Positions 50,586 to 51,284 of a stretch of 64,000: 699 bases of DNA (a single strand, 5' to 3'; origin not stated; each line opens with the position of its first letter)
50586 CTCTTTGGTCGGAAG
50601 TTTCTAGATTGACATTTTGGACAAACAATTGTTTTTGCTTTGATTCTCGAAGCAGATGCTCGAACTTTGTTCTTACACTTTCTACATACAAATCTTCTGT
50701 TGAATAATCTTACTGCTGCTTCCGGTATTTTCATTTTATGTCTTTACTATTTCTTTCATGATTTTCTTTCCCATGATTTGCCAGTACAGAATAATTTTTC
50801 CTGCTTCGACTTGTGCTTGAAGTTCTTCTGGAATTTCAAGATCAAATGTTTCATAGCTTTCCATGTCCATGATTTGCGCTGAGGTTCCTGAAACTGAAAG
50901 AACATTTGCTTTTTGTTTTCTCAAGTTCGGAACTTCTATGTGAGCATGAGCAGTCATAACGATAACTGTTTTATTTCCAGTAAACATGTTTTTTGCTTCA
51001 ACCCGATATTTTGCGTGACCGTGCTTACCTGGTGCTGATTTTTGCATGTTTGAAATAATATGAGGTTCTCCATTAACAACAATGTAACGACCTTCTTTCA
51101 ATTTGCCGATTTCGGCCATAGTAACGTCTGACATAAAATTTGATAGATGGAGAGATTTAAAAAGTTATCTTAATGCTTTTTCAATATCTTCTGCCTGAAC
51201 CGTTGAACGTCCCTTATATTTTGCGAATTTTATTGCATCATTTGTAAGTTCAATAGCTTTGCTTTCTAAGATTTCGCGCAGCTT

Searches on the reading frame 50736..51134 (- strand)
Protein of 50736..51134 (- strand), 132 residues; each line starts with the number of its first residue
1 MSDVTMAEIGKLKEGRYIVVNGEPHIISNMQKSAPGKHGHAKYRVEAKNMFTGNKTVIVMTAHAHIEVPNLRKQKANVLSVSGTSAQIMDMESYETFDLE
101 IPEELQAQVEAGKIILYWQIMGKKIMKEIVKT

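Call 48: search_protein_families(library=pfam, proteins=[window:50736-51134:-], max_evalue=0.01)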
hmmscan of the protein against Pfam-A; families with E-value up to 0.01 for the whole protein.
window:50736-51134:- (132 aa): 2 families
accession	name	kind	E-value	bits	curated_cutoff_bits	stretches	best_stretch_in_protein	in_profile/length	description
PF21485.3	IF5A-like_N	-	6.1e-13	48.8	27.1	1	5-56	4-55/63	Translation initiation factor 5A-like, N-terminal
PF08207.18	EFP_N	-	7.9e-09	35.8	23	1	10-62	3-54/58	Elongation factor P (EF-P) KOW-like domain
